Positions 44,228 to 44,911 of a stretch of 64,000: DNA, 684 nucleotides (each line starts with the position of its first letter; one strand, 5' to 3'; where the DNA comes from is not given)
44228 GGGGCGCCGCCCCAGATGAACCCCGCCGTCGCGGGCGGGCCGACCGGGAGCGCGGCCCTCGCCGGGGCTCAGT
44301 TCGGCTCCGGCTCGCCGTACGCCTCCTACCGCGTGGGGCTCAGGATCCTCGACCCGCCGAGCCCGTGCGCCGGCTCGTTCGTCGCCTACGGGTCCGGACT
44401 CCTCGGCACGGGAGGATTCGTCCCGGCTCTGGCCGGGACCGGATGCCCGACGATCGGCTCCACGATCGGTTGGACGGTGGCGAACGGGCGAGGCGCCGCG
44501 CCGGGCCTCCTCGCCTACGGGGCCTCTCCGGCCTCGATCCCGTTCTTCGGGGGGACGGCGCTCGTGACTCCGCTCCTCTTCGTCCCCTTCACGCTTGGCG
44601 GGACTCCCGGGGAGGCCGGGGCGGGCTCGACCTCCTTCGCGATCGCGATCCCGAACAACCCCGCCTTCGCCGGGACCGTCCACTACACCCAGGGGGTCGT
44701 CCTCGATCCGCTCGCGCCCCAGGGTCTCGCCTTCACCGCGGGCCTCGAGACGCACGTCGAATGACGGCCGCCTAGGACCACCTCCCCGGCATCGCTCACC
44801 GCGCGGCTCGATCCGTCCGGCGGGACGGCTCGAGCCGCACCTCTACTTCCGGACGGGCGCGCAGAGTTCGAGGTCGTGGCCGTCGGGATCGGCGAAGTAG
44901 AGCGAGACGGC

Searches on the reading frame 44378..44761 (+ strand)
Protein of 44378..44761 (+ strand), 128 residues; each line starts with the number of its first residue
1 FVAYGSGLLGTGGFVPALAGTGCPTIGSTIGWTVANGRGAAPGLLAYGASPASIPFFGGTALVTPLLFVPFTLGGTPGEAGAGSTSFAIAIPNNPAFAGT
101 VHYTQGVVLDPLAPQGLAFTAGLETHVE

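Call 11: find_homologous_proteins(query=A1, max_evalue=0.001)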
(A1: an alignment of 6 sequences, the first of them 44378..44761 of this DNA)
Query A1 (6 sequences) (128 aa, profile of the alignment): 14 proteins with E <= 0.001 among 8000 candidates.
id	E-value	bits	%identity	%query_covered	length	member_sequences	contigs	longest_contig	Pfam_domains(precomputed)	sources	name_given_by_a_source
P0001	2.2e-16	78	38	84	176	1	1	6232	-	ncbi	-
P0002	3.3e-14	71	37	95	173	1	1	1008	-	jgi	jgi:hypothetical protein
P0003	5.7e-14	70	41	91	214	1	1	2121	-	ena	-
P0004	4.5e-13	67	37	59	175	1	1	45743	PF13517.13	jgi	jgi:hypothetical protein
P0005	4.5e-10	58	40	91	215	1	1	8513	-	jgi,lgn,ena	-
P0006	4.9e-10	57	-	-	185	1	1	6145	PF13517.13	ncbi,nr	ncbi:MAG: FG-GAP-like repeat-containing protein, partial [Planctomycetes bacterium]|nr:FG-GAP-like r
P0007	1.1e-9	56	39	91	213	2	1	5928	-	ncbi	-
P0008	1.5e-9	56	41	92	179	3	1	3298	-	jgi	jgi:hypothetical protein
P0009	3.0e-9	55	37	54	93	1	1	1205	-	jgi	jgi:hypothetical protein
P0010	3.3e-9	55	43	85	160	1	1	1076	-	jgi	jgi:hypothetical protein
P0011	1.4e-8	53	35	70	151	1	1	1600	-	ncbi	ncbi:MAG: hypothetical protein ACREIU_12185 [Planctomycetota bacterium]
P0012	6.9e-6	44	34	92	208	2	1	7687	-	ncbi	ncbi:MAG: hypothetical protein ACF8XB_22370 [Planctomycetota bacterium JB042]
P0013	1.4e-5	43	35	97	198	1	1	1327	-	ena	-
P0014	8.9e-5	40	35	93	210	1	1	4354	-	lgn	-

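Call 17: search_protein_representatives(alignment_id=A1)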
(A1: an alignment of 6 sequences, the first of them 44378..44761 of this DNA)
Query: 6 sequences, 134 profile positions. Proteins with E-value up to 0.001 (for the whole library): 5379; up to 1e-10: 589; up to 1e-30: 1. The best 150 are listed.
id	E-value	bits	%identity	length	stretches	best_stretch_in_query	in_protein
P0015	1.8e-35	138.1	-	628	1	3-133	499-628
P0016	3.7e-28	114.4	-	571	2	2-133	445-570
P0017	4.6e-22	94.7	-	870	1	2-133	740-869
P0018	5.8e-21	91.1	-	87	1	46-133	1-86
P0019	1.0e-19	87.1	-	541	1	2-132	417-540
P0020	1.1e-19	86.9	-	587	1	2-129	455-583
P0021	2.5e-19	85.8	-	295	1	2-133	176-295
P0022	6.1e-19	84.6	-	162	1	2-133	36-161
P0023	1.0e-18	83.9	-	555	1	2-132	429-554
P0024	4.2e-18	81.9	-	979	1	3-133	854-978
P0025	4.7e-18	81.7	-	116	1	13-132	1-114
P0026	6.2e-18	81.3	-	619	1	2-133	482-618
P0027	9.0e-18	80.8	-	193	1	2-133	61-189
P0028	1.5e-17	80.1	-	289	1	2-132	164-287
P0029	3.0e-17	79.1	-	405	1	2-124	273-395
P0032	4.1e-17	78.7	-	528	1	2-133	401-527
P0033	5.0e-17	78.4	-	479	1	2-131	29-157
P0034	6.4e-17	78.0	-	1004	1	2-131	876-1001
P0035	8.1e-17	77.7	-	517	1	2-130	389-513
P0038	1.2e-16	77.2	-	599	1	2-131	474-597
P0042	1.9e-16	76.5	-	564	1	2-132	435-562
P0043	2.1e-16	76.4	-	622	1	2-133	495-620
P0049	4.4e-16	75.3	-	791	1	2-131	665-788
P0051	5.1e-16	75.1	-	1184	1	2-133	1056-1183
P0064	1.9e-15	73.3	-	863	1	2-133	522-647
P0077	4.9e-15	72.0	-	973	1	2-131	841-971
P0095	1.1e-14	70.8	-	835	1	2-131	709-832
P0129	4.9e-14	68.7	-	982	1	3-132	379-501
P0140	7.3e-14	68.2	-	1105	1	3-133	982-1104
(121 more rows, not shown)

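Call 25: search_solved_structures(query=A2, max_evalue=10)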
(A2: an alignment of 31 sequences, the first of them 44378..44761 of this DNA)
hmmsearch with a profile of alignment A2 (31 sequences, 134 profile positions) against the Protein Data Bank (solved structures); distinct sequences matched with E-value up to 10: 1.
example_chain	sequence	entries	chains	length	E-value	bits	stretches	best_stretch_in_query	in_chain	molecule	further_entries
7lv8_C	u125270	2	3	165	0.93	12.8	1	55-98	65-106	Histone doublet Beta-Alpha (Alpha)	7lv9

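Call 26: find_homologous_proteins(query=A2, max_evalue=0.00001)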
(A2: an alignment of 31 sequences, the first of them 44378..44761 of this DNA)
Query A2 (31 sequences) (128 aa, profile of the alignment): 20 proteins with E <= 0.00001 among 8000 candidates.
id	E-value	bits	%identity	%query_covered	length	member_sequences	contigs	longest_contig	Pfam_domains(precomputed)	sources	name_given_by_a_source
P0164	2.9e-34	136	41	98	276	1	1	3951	-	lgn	-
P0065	2.1e-32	130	32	97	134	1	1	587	-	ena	-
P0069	4.2e-32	129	29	84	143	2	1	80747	-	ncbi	ncbi:MAG: hypothetical protein R3F30_10005 [Planctomycetota bacterium]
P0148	6.5e-29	119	40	20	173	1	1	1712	-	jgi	jgi:hypothetical protein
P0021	5.0e-27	112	50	100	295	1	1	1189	PF13517.13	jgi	-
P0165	4.3e-19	87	38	100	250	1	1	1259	-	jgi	jgi:hypothetical protein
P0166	1.3e-15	75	45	33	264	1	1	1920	-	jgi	jgi:hypothetical protein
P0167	2.1e-15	75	27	84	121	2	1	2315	-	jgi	jgi:hypothetical protein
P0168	8.3e-15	73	25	84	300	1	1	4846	-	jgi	jgi:hypothetical protein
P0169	6.8e-14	70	31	80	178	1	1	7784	PF13517.13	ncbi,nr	ncbi:MAG TPA: FG-GAP-like repeat-containing protein, partial [Planctomycetota bacterium]|nr:FG-GAP-l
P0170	2.2e-13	68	37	61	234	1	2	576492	PF13517.13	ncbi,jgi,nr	ncbi:MAG TPA: FG-GAP-like repeat-containing protein [Planctomycetota bacterium]|jgi:hypothetical pro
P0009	5.6e-12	64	37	54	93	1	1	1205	-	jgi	jgi:hypothetical protein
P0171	1.4e-11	62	33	31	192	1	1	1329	-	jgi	jgi:hypothetical protein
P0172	1.4e-11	62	35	80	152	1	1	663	-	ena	-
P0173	2.3e-11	62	31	88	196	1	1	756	-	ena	-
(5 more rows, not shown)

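Call 27: predict_structure(alignment_id=A2)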
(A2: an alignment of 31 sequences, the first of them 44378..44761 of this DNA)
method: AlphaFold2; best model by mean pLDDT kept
length: 128 residues; sequences in the alignment: 31
mean_pLDDT: 97.2   pTM: 0.87
mean pLDDT of the five models: 97.2, 97.1, 97.0, 96.9, 96.3
residues with pLDDT >= 90: 128; 70-90: 0; 50-70: 0; < 50: 0
segments of 3 or more residues with pLDDT < 50: none
pLDDT, mean of each block of 10 residues (from residue 1): 98 98 96 98 98 96 97 98 96 96 98 98 97
secondary structure, 60 per line:
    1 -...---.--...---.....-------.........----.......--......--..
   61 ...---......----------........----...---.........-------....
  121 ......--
elements in order: E2-4 E17-21 E29-37 E42-48 E51-56 E59-63 E67-72 E83-90 E101-109 E117-126

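Call 30: fold_search(model_id=the predicted structure, library=pdb)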
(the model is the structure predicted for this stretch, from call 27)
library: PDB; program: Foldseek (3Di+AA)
matches with E <= 10: 1596; with E <= 0.001: 0
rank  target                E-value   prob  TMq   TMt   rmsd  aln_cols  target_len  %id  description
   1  4b5q_A                4.2e-03  0.98  0.39  0.26   7.9       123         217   16  The lytic polysaccharide monooxygenase GH61D structure from the basidiomycota fungus Phanerochaete chrysosporium (released 2013-04-03)
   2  4ei0_B                4.4e-03  0.97  0.38  0.19  12.8       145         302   12  Crystal structure of a DUF4466 family protein (PARMER_03218) from Parabacteroides merdae ATCC 43184 at 2.00 A resoluti (released 2012-05-30)
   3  4ei0_A                6.4e-03  0.93  0.36  0.18  12.5       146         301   14  Crystal structure of a DUF4466 family protein (PARMER_03218) from Parabacteroides merdae ATCC 43184 at 2.00 A resoluti (released 2012-05-30)
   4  1ggy_B                7.5e-03  0.99  0.43  0.11   7.7       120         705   11  HUMAN FACTOR XIII WITH YTTERBIUM BOUND IN THE ION SITE (released 1999-02-16)
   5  6pal_A                8.3e-03  0.99  0.44  0.16  11.1       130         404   12  Bacteroides uniformis endo-laminarinase BuGH158 from the beta(1,3)-glucan utilization locus (released 2020-04-01)
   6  8tui_A                8.8e-03  1.00  0.47  0.59   5.4       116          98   16  Crystal structure of Fab-Lirilumab bound to KIR2DL3 (released 2023-12-06)
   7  8cs9_X                9.8e-03  0.96  0.38  0.11   7.6       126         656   12  Composite reconstruction of Class 1 of the erythrocyte ankyrin-1 complex (released 2022-07-20)
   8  7jzk_A                1.0e-02  1.00  0.53  0.63   3.8       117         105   12  Crystal structure of LAIR1 ectodomain (from MGD21) in complex with Plasmodium RIFIN (PF3D7_0401300) V2 domain (released 2021-05-26)
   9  6r4n_F                1.1e-02  0.94  0.36  0.33   5.7       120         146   12  Crystal structure of S. cerevisia Niemann-Pick type C protein NPC2 with ergosterol bound (released 2019-09-25)
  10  6i6j_C                1.1e-02  0.99  0.46  0.48   7.8       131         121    9  Crystal structure of the KDEL receptor bound to synthetic nanobody. (released 2019-02-27)
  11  3eii_A                1.2e-02  0.91  0.36  0.25   8.4       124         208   14  Zinc-bound glycoside hydrolase 61 E from Thielavia terrestris (released 2009-10-27)
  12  6r4m_B                1.3e-02  0.98  0.41  0.37   5.5       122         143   11  Crystal structure of S. cerevisia Niemann-Pick type C protein NPC2 (released 2019-09-25)
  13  6ewa_D                1.5e-02  1.00  0.50  0.39   4.8       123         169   14  Crystal structure of HLA-A2 in complex with LILRB1 (released 2018-11-07)
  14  5kwy_C                1.5e-02  0.99  0.49  0.48   5.7       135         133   10  Structure of human NPC1 middle lumenal domain bound to NPC2 (released 2016-08-24)
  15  6r4n_E                1.5e-02  0.97  0.39  0.36   5.9       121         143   10  Crystal structure of S. cerevisia Niemann-Pick type C protein NPC2 with ergosterol bound (released 2019-09-25)
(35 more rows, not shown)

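Call 33: find_encoding_contigs(protein=P0015, flank=10000, max_places=3)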
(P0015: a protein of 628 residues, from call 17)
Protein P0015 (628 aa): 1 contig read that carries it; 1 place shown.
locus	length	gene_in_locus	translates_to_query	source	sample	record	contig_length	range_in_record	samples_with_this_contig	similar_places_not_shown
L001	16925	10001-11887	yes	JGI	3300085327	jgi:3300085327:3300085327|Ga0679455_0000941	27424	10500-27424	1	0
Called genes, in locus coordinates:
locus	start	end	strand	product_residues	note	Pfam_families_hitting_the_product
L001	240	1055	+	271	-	PF02517:Rce1-like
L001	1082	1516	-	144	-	PF12973:Cupin_7 (weak), PF14499:DUF4437 (weak), PF07883:Cupin_2 (weak)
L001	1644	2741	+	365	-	PF14027:Questin_oxidase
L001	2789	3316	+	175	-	PF19371:DUF5946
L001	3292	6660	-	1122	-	PF26549:Tricorn_N, PF07676:PD40 (weak), PF26549:Tricorn_N (weak), PF26550:Tricorn_2nd, PF07676:PD40 (weak), PF14684:Tricorn_C1, PF14685:PDZ_Tricorn, PF03572:Peptidase_S41, +1 more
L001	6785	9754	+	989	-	PF04542:Sigma70_r2, PF04545:Sigma70_r4, PF08281:Sigma70_r4_2, PF13715:CarbopepD_reg_2 (faint), PF13620:CarboxypepD_reg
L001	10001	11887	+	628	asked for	PF06119:NIDO (faint)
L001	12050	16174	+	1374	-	PF01339:CheB_methylest, PF03705:CheR_N, PF01739:CheR, PF13596:PAS_10, PF08448:PAS_4, PF00989:PAS, PF13188:PAS_8, PF13426:PAS_9, +4 more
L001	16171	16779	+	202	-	PF00072:Response_reg, PF08281:Sigma70_r4_2 (weak), PF00196:GerE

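Call 37: search_protein_families(library=pfam, alignment_id=A3, max_evalue=0.001)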
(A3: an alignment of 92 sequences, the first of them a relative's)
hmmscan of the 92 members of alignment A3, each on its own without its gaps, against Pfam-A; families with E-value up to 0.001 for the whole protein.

A. member 1, P0015 (628 aa): 1 family
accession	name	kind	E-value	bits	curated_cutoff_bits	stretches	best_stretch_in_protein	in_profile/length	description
PF06119.19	NIDO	-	1.2e-07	32.4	25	0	87-132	2-42/186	Nidogen-like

B. families by the number of members that match (of 92 scanned): 32 families (the first 25 are shown)
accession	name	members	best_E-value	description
PF01839.29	FG-GAP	29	1.4e-73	FG-GAP repeat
PF13517.12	FG-GAP_3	29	1.1e-52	FG-GAP-like repeat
PF14312.12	FG-GAP_2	6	5.7e-77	FG-GAP repeat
PF13088.12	BNR_2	6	1.9e-10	BNR repeat-like domain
PF23727.1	Beta-prop_FAM234A_B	5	1.3e-08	FAM234A/B beta-propeller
PF13620.12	CarboxypepD_reg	4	7e-16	Carboxypeptidase regulatory-like domain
PF13229.12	Beta_helix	4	5.1e-09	Right handed beta helix region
PF02012.26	BNR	4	3.6e-07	BNR/Asp-box repeat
PF10282.15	Lactonase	3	1.3e-05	Lactonase, 7-bladed beta-propeller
PF13860.13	FlgD_ig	3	0.00025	FlgD Ig-like domain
PF00082.27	Peptidase_S8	2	2.3e-34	Subtilase family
PF07676.18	PD40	2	1.8e-08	WD40-like Beta Propeller Repeat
PF21471.3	Reelin_subrepeat-B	2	1.7e-06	Reelin subrepeat B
PF24316.1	Tli3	2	2.5e-05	T6SS Tli3 immunity protein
PF00246.29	Peptidase_M14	1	1.1e-46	Zinc carboxypeptidase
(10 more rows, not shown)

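Call 38: list_cluster_members(proteins=[P0019, P0023, P0024, P0034, P0038, P0043, P0051, P0033, P0064, P0129])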
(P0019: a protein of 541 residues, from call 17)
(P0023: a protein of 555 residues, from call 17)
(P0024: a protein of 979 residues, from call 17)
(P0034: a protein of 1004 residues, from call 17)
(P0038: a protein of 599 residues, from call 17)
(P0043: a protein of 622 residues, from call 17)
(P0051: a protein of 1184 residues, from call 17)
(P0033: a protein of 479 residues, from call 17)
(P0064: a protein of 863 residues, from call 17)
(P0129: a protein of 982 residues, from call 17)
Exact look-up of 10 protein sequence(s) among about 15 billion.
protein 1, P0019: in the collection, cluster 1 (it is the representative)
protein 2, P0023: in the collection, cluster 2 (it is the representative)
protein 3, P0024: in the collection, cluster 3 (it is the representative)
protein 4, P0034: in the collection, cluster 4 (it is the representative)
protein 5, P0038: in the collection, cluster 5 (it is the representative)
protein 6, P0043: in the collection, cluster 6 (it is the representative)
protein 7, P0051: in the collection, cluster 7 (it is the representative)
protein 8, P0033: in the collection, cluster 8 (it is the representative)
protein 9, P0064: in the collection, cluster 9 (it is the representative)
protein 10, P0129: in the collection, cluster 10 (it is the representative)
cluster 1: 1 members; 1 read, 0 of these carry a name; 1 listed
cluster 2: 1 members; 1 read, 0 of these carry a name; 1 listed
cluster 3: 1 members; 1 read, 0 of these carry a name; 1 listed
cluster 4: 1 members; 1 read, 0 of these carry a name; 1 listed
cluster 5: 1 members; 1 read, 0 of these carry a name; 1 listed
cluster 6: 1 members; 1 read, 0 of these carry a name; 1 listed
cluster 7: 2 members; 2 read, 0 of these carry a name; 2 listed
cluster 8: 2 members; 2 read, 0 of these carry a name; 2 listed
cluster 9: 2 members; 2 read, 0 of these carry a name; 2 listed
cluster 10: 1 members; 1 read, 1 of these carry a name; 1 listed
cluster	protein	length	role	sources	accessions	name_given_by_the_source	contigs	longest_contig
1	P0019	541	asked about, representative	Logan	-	-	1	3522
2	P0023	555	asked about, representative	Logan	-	-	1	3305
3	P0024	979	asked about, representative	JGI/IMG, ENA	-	-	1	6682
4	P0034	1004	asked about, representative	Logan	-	-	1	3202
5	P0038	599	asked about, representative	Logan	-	-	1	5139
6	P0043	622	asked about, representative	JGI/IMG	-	-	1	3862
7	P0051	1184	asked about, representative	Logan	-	-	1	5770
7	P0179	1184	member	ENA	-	-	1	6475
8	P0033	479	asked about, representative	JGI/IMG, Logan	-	-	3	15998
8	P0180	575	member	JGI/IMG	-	-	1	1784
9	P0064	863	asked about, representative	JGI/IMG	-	-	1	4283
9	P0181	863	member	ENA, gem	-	-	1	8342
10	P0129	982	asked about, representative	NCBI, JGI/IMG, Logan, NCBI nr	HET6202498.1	MAG TPA: YncE family protein [Planctomycetota bacterium] | DNA-binding beta-propeller fold protein YncE | YncE family protein [Planctomycetota bacterium]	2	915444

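Call 47: search_protein_families(library=ncbifam, alignment_id=A2, max_evalue=1)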
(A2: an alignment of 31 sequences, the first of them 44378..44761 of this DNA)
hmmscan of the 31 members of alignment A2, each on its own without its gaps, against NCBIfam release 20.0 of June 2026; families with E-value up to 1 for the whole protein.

A. member 1, window:44378-44761:+ (128 aa): 0 families

B. families by the number of members that match (of 31 scanned): 4 families
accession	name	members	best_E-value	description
TIGR04534.2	ELWxxDGT_rpt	2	0.0072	ELWxxDGT repeat protein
TIGR02825.1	B4_12hDH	1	0.016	leukotriene B4 12-hydroxydehydrogenase/15-oxo-prostaglandin 13-reductase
TIGR03510.1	XapX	1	0.098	XapX domain-containing protein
NF053528.1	secreted_MTB12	1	0.13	MTB12 family secreted protein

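Call 48: search_protein_families(library=pfam, alignment_id=A2, max_evalue=1)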
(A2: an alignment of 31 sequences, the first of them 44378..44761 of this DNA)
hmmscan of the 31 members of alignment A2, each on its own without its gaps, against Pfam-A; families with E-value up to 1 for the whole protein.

A. member 1, window:44378-44761:+ (128 aa): 1 family
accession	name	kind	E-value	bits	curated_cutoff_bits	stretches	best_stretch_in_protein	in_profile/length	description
PF11504.14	Colicin_Ia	-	0.045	14.3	25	1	81-113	17-49/72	Colicin Ia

B. families by the number of members that match (of 31 scanned): 9 families
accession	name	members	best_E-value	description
PF01839.29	FG-GAP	1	0.0011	FG-GAP repeat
PF13605.11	DUF4141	1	0.017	Domain of unknown function (DUF4141)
PF11504.14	Colicin_Ia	1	0.045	Colicin Ia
PF22856.1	Tal-1A_2A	1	0.072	Peptide tarsal-less 1A/2A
PF03707.21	MHYT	1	0.078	Bacterial signalling protein N terminal repeat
PF14867.11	Lantibiotic_a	1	0.14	Lantibiotic alpha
PF04332.21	DUF475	1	0.18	Protein of unknown function (DUF475)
PF08410.15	DUF1737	1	0.23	Domain of unknown function (DUF1737)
PF02386.22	TrkH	1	0.61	Cation transport protein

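Call 79: list_cluster_members(proteins=[P0017, P0020, P0026, P0032, P0035, P0042, P0049, P0077, P0095, P0140])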
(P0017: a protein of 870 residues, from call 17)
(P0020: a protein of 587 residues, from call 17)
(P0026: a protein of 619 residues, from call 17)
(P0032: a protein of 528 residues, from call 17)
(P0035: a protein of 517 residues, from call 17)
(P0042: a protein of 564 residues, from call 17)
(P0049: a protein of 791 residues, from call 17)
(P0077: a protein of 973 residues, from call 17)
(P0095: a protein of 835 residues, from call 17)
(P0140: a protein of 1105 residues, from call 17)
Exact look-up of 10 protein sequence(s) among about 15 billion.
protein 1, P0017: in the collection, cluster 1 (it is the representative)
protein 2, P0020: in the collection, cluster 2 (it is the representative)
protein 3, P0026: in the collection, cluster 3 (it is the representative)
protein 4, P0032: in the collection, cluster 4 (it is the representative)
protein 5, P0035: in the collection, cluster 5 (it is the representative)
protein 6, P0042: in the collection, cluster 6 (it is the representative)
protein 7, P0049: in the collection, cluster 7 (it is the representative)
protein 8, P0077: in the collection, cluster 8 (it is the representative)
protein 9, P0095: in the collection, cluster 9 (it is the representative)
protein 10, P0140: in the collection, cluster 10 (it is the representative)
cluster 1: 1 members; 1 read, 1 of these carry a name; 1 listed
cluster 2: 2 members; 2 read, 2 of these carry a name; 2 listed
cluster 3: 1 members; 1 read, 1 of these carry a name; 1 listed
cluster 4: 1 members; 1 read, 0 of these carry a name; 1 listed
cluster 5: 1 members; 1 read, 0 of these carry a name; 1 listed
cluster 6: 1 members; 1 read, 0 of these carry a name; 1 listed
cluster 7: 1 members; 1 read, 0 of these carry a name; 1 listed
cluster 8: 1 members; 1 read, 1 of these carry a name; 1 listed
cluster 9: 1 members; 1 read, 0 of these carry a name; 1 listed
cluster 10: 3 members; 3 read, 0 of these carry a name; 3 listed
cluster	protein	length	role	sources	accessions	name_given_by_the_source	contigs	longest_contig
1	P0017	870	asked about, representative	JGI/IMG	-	large repetitive protein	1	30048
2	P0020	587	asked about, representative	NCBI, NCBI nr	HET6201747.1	MAG TPA: VCBS repeat-containing protein [Planctomycetota bacterium] | VCBS repeat-containing protein [Planctomycetota bacterium]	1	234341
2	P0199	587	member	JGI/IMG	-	hypothetical protein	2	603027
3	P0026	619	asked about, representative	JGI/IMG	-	hypothetical protein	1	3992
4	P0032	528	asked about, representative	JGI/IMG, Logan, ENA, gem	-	-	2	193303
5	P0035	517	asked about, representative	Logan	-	-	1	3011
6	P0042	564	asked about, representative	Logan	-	-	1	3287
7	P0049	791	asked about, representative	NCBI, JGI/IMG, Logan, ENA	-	-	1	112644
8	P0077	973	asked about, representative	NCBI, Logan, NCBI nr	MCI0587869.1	MAG: FG-GAP-like repeat-containing protein [Planctomycetes bacterium] | FG-GAP-like repeat-containing protein [Planctomycetota bacterium]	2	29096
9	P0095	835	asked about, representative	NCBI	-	-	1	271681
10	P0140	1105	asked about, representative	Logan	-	-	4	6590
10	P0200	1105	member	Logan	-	-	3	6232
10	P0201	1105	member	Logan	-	-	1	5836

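Call 80: find_encoding_contigs(protein=P0095, flank=10000, max_places=1)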
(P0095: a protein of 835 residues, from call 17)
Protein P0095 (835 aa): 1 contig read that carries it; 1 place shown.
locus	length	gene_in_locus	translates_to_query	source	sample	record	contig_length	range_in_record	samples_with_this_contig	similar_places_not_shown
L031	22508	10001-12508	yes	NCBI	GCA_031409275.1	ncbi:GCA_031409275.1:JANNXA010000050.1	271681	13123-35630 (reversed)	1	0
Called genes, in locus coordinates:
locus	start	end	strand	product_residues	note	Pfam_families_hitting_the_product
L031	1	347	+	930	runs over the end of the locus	PF02012:BNR (faint), PF15902:Sortilin-Vps10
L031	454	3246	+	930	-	PF01839:FG-GAP (faint), PF13517:FG-GAP_3 (faint), PF27062:SaeC_ESX1_N (faint)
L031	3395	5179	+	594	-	PF07646:Kelch_2 (faint), PF13418:Beta-prop_TYW4 (faint), PF07250:Glyoxal_oxid_N, PF09118:GO-like_E_set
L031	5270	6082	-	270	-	PF04542:Sigma70_r2 (weak)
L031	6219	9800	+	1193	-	PF00464:SHMT, PF01041:DegT_DnrJ_EryC1 (weak), PF01571:GCV_T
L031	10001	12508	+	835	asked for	PF14312:FG-GAP_2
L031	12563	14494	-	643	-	PF17210:SdrD_B (faint), PF22904:NOMO1-like_2nd (faint), PF23193:NOMO_3rd (faint), PF09430:EMC7_beta-sandw (faint), PF13715:CarbopepD_reg_2 (faint), PF13620:CarboxypepD_reg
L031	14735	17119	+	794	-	-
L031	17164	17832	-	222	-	PF01144:CoA_trans, PF13336:AcetylCoA_hyd_C (weak)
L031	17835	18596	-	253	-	PF01144:CoA_trans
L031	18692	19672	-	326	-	PF07719:TPR_2 (faint), PF13181:TPR_8 (faint), PF13424:TPR_12, PF13428:TPR_14 (faint), PF00515:TPR_1 (faint), PF13424:TPR_12 (weak)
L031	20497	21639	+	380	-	PF07497:Rho_RNA_bind, PF00006:ATP-synt_ab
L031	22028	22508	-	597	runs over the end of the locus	-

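Call 81: find_encoding_contigs(protein=P0032, flank=10000, max_places=1)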
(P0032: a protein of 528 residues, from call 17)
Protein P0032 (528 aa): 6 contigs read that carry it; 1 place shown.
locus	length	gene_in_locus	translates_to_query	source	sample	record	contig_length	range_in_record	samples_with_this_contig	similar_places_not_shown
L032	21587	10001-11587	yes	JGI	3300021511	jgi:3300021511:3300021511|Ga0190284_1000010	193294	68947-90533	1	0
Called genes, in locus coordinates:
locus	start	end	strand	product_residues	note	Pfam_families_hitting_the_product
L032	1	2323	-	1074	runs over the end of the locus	PF00873:ACR_tran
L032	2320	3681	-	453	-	PF25917:BSH_RND (weak), PF25967:RND-MFP_C (weak)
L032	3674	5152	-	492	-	PF02321:OEP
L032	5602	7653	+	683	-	PF07715:Plug, PF00593:TonB_dep_Rec_b-barrel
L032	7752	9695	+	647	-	PF00884:Sulfatase, PF01663:Phosphodiest (faint)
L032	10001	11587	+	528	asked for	PF13620:CarboxypepD_reg (weak)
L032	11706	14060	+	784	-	PF18914:DUF5666 (weak), PF00672:HAMP, PF00989:PAS (weak), PF08448:PAS_4, PF13426:PAS_9, PF07568:HisKA_2, PF13581:HATPase_c_2, PF02518:HATPase_c, +1 more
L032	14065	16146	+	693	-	PF00072:Response_reg, PF00989:PAS, PF08448:PAS_4, PF13188:PAS_8 (weak), PF13426:PAS_9 (weak), PF04101:Glyco_tran_28_C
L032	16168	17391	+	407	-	PF13579:Glyco_trans_4_4, PF13439:Glyco_transf_4 (weak), PF20706:GT4-conflict, PF00534:Glycos_transf_1, PF13692:Glyco_trans_1_4, PF13524:Glyco_trans_1_2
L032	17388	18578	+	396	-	PF13439:Glyco_transf_4, PF13579:Glyco_trans_4_4, PF00534:Glycos_transf_1, PF13692:Glyco_trans_1_4, PF13524:Glyco_trans_1_2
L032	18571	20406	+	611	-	PF00664:ABC_membrane, PF00005:ABC_tran, PF13304:AAA_21 (faint), PF02463:SMC_N (weak)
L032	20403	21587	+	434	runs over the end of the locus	PF01636:APH, PF19974:TCAD9 (weak)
